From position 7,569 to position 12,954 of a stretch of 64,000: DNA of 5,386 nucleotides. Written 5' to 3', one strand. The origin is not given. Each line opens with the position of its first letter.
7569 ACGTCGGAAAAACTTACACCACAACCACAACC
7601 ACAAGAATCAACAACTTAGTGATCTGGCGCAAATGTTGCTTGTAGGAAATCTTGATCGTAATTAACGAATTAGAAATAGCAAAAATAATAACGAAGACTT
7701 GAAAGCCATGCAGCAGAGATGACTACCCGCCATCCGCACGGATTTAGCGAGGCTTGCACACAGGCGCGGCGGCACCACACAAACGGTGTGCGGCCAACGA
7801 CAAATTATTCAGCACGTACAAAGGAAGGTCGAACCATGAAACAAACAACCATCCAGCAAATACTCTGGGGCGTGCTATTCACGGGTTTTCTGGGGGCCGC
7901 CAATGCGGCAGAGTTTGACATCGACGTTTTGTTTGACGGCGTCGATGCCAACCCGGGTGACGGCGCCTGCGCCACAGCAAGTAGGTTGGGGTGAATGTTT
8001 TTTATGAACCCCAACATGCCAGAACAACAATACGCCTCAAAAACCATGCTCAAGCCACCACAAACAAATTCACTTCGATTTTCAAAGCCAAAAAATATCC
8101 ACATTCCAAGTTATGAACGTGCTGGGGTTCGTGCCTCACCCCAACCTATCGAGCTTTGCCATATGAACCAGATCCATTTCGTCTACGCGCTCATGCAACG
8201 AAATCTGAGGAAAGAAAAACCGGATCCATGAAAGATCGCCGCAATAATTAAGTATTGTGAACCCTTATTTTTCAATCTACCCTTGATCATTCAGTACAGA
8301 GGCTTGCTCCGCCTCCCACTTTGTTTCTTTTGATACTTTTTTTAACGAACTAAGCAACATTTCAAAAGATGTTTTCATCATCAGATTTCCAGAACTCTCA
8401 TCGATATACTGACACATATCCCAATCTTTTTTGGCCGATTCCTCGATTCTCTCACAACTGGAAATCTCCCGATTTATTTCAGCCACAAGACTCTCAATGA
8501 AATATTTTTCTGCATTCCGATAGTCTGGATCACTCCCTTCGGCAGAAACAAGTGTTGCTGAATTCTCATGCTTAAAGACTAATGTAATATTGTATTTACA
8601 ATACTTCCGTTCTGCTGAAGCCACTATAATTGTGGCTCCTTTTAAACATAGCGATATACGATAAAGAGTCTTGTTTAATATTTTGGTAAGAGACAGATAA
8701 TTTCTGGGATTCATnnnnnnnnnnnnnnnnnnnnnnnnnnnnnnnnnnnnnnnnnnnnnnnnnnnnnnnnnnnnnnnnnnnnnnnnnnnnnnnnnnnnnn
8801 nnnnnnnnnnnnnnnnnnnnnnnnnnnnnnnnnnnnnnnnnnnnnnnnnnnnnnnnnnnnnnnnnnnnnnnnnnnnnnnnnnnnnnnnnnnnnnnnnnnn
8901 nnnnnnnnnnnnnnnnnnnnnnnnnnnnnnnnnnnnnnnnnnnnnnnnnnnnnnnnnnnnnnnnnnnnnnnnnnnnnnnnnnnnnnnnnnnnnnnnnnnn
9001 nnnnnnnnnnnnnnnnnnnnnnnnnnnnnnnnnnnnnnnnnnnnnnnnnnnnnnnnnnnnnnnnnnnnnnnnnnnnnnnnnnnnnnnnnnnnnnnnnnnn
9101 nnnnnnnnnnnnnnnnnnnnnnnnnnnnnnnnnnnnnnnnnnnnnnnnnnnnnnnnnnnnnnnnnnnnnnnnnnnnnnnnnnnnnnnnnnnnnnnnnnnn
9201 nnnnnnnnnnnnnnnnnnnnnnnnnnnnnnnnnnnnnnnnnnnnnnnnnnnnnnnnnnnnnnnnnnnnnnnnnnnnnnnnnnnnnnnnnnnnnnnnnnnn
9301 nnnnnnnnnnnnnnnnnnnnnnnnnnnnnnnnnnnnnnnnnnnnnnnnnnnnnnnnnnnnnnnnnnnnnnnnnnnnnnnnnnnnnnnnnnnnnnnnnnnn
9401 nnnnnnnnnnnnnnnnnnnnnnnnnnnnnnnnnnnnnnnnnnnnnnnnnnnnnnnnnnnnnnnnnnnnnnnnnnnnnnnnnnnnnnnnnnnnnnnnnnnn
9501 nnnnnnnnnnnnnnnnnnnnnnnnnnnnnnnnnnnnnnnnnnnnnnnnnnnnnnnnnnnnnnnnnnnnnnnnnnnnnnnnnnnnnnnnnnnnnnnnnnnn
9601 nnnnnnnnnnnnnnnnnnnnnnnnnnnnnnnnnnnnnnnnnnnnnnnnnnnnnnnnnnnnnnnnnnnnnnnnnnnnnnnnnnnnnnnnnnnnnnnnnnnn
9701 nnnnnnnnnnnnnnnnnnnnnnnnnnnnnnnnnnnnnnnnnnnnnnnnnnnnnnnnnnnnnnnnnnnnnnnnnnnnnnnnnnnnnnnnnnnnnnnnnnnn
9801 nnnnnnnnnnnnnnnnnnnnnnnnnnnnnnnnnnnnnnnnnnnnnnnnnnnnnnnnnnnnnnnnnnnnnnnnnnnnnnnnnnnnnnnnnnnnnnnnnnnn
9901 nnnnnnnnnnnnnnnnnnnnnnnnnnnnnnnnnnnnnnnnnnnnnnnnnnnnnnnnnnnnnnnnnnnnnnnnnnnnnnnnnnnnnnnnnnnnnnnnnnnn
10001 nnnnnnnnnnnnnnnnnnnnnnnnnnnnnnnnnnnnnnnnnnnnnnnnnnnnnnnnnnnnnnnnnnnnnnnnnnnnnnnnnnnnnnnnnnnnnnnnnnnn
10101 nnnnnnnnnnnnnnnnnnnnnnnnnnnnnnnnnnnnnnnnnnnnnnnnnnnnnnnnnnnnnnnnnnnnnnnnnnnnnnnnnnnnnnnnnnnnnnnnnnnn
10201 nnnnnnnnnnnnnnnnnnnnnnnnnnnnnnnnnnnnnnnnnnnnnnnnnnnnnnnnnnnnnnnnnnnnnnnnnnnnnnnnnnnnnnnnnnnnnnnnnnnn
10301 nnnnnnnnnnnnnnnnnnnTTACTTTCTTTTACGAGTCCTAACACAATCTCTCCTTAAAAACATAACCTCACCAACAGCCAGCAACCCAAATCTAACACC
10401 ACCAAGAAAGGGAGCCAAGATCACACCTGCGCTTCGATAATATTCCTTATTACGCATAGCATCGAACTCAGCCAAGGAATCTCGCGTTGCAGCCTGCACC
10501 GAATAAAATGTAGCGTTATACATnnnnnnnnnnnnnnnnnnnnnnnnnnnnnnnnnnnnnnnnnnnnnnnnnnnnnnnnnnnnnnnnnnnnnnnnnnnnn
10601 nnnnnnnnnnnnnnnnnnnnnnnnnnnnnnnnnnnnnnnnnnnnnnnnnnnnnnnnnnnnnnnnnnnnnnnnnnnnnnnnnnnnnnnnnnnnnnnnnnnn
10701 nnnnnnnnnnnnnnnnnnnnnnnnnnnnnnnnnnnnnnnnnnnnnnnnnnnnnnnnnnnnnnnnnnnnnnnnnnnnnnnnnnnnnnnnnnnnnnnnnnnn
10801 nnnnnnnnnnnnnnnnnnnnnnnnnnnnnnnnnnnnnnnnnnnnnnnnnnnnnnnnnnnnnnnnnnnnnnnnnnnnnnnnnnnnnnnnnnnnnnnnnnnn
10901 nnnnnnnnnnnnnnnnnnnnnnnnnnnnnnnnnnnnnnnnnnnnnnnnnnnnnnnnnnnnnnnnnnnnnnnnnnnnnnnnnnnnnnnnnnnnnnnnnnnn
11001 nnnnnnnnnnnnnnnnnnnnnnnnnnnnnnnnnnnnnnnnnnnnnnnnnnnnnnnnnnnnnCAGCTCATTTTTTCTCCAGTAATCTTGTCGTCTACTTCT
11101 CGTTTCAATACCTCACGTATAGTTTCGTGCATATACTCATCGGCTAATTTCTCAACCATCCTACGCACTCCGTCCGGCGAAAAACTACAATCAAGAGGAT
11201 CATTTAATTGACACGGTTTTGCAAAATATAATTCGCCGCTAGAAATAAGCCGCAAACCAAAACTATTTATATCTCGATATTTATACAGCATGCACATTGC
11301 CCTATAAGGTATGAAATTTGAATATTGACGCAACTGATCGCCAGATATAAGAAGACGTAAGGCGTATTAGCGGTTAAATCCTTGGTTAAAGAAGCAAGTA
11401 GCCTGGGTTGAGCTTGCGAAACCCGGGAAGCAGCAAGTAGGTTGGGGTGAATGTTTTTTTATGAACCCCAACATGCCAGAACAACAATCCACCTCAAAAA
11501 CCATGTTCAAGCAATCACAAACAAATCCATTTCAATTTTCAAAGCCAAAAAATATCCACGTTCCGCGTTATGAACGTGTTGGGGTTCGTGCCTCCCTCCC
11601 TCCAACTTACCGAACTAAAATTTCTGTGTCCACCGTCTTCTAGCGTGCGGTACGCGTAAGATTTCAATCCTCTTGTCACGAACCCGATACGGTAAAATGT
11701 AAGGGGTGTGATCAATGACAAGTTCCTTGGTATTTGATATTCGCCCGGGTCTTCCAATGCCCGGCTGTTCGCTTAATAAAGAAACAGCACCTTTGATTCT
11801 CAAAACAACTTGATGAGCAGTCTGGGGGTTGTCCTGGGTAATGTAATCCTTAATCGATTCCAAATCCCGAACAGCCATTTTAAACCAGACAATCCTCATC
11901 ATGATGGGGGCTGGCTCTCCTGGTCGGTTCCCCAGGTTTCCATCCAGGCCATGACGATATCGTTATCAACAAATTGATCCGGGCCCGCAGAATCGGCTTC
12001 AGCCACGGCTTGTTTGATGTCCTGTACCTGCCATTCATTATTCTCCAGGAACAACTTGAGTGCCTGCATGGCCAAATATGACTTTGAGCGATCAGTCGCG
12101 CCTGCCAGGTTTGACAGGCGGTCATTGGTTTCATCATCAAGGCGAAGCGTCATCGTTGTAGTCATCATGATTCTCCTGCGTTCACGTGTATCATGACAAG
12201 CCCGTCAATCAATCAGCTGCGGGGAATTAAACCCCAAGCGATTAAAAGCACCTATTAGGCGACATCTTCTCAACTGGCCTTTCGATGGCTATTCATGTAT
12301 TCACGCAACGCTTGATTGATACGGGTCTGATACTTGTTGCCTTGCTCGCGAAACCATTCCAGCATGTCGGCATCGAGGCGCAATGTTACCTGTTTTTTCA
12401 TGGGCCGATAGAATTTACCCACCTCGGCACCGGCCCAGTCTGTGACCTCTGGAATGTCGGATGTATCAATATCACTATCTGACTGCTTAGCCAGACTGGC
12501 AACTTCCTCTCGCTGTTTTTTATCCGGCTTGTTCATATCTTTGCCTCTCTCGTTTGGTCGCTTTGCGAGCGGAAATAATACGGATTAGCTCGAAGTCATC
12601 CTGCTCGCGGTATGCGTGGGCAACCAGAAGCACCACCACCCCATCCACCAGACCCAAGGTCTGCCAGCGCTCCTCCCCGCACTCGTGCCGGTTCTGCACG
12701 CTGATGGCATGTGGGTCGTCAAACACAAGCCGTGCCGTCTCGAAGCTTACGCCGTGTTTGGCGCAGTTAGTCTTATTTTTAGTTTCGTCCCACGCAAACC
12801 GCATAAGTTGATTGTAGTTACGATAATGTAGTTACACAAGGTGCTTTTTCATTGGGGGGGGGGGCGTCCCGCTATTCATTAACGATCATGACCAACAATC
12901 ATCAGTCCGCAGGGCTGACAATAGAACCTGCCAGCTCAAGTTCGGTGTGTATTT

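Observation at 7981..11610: AT-rich cargo bracketed by two long direct-repeat REPINs: a REPIN composite element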

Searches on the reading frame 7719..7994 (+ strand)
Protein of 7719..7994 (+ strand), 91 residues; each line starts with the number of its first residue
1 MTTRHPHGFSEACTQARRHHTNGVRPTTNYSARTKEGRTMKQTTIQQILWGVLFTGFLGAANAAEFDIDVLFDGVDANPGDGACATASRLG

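Call 71: find_encoding_contigs(protein=window:7719-7994:+, flank=10000, max_places=10)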
Protein window:7719-7994:+ (91 aa): no gene with exactly this product is on record in the collection.

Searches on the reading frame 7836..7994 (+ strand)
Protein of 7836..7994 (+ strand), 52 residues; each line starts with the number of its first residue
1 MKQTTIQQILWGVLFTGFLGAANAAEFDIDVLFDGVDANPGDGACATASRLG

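Call 70: find_encoding_contigs(protein=window:7836-7994:+, flank=10000, max_places=10)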
Protein window:7836-7994:+ (52 aa): no gene with exactly this product is on record in the collection.

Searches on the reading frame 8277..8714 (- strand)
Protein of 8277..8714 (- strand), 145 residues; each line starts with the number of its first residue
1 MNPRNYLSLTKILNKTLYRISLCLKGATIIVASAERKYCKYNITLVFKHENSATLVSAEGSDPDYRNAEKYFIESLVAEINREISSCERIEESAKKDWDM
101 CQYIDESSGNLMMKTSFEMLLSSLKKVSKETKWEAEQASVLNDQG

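Call 10: search_protein_families(library=pfam, proteins=[window:8277-8714:-], max_evalue=0.01)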
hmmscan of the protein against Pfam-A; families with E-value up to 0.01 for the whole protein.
window:8277-8714:- (145 aa): 0 families

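Call 43: find_encoding_contigs(protein=window:8277-8714:-, flank=10000, max_places=10)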
Protein window:8277-8714:- (145 aa): 3 contigs read that carry it; 3 places shown.
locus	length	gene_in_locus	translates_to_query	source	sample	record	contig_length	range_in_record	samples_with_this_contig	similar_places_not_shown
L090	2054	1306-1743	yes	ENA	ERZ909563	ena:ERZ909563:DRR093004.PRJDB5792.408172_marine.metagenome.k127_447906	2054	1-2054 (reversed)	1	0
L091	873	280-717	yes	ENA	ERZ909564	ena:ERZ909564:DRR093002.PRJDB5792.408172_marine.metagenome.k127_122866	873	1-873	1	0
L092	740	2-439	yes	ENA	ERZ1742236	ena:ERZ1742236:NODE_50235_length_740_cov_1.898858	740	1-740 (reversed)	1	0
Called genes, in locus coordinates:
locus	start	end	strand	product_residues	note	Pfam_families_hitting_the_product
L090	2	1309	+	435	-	?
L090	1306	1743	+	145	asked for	-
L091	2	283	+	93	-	?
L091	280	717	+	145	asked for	-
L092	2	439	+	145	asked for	?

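Call 62: search_protein_families(library=padloc, proteins=[window:8277-8714:-], max_evalue=0.01)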
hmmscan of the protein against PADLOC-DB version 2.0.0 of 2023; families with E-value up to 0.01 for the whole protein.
window:8277-8714:- (145 aa): 0 families

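Call 65: search_protein_families(library=ncbifam, proteins=[window:8277-8714:-], max_evalue=0.01)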
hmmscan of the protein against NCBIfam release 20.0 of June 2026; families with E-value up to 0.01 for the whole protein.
window:8277-8714:- (145 aa): 0 families

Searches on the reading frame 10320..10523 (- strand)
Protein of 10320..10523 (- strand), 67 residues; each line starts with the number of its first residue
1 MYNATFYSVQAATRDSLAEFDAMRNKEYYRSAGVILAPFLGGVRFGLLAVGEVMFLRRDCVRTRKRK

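Call 10: search_protein_families(library=pfam, proteins=[window:10320-10523:-], max_evalue=0.01)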
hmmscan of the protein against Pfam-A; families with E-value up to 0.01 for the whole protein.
window:10320-10523:- (67 aa): 0 families

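Call 44: find_encoding_contigs(protein=window:10320-10523:-, flank=10000, max_places=10)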
Protein window:10320-10523:- (67 aa): 4 contigs read that carry it; 4 places shown.
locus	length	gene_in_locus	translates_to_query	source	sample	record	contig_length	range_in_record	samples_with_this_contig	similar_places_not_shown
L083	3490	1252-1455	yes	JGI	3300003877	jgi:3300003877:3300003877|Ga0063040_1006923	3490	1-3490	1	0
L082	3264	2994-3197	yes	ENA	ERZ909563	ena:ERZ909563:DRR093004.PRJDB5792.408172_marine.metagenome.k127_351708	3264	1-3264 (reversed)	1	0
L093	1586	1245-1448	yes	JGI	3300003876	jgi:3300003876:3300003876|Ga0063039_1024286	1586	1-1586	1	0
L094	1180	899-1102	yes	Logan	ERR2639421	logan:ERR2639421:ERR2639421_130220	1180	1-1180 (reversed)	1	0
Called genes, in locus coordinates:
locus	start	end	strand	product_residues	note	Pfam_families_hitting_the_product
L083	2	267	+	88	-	?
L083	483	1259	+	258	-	PF11185:DUF2971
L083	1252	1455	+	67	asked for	-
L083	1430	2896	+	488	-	PF13250:SNIPE, PF10544:T5orf172, PF13455:MUG113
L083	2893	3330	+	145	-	-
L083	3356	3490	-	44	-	?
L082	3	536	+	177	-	?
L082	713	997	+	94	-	PF04365:BrnT_toxin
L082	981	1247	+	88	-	PF14384:BrnA_antitoxin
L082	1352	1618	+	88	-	PF27535:RelB3_C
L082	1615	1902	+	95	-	PF05016:ParE_toxin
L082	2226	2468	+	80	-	-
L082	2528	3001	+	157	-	PF11185:DUF2971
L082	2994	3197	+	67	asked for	-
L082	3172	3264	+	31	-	?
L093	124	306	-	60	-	-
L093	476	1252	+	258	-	PF11185:DUF2971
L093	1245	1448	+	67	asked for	-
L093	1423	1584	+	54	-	?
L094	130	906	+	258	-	PF11185:DUF2971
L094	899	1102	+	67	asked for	-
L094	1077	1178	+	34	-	?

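Call 62: search_protein_families(library=padloc, proteins=[window:10320-10523:-], max_evalue=0.01)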
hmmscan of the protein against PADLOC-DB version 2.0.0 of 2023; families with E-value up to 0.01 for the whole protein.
window:10320-10523:- (67 aa): 0 families

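Call 65: search_protein_families(library=ncbifam, proteins=[window:10320-10523:-], max_evalue=0.01)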
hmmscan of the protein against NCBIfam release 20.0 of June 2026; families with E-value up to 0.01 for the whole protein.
window:10320-10523:- (67 aa): 0 families

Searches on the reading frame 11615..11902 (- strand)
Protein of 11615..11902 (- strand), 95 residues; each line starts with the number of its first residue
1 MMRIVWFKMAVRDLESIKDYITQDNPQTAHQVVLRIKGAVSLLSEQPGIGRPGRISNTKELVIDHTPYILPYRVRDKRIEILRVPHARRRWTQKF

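Call 10: search_protein_families(library=pfam, proteins=[window:11615-11902:-], max_evalue=0.01)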
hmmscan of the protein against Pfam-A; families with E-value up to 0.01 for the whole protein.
window:11615-11902:- (95 aa): 1 family
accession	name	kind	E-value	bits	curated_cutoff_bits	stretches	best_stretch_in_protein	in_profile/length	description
PF05016.21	ParE_toxin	-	5.6e-19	69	23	1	5-91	2-89/89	ParE toxin of type II toxin-antitoxin system, parDE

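Call 29: find_encoding_contigs(protein=window:11615-11902:-, flank=10000, max_places=10)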
Protein window:11615-11902:- (95 aa): 1 contig read that carries it; 1 place shown.
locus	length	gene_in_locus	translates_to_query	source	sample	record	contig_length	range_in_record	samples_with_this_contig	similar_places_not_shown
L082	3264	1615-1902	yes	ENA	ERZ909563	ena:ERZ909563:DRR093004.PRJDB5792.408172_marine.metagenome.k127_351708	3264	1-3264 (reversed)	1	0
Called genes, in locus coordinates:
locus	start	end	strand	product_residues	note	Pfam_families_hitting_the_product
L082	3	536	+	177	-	?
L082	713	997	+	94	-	PF04365:BrnT_toxin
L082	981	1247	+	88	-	PF14384:BrnA_antitoxin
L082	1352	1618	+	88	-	PF27535:RelB3_C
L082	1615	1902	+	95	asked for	PF05016:ParE_toxin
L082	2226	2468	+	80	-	-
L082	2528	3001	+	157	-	PF11185:DUF2971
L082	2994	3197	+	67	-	-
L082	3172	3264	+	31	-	?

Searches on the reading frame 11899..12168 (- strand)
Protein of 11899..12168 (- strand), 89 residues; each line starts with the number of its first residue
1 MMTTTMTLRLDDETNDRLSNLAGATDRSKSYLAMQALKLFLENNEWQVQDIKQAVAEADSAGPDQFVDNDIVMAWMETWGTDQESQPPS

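Call 10: search_protein_families(library=pfam, proteins=[window:11899-12168:-], max_evalue=0.01)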
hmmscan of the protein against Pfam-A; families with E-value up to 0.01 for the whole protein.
window:11899-12168:- (89 aa): 2 families
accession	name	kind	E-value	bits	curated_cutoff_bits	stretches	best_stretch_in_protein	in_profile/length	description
PF05509.17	TraY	-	0.00018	22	21.3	1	7-33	2-28/49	TraY domain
PF01402.27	RHH_1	-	0.0016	18.8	20.5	1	7-41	3-37/39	Ribbon-helix-helix protein, copG family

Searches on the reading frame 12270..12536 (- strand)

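Call 10: search_protein_families(library=pfam, proteins=[window:12270-12536:-], max_evalue=0.01)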
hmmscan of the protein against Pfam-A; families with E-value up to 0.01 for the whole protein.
window:12270-12536:- (88 aa): 2 families
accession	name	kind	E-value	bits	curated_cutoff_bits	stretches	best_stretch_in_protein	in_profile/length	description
PF14384.12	BrnA_antitoxin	-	2.4e-18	66.7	26.1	1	28-81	23-68/68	BrnA antitoxin of type II toxin-antitoxin system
PF12441.14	CopG_antitoxin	-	3.9e-05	24.7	28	1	23-82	16-77/79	CopG antitoxin of type II toxin-antitoxin system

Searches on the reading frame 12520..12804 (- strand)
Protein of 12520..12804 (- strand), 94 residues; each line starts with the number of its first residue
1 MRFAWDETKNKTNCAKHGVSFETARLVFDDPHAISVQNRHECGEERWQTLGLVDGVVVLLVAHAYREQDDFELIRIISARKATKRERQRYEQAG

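Call 10: search_protein_families(library=pfam, proteins=[window:12520-12804:-], max_evalue=0.01)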
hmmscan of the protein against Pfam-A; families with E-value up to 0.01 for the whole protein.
window:12520-12804:- (94 aa): 1 family
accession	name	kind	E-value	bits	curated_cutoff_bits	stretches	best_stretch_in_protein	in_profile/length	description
PF04365.19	BrnT_toxin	-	4.2e-28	97.9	34.5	1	5-86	1-77/77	Ribonuclease toxin, BrnT, of type II toxin-antitoxin system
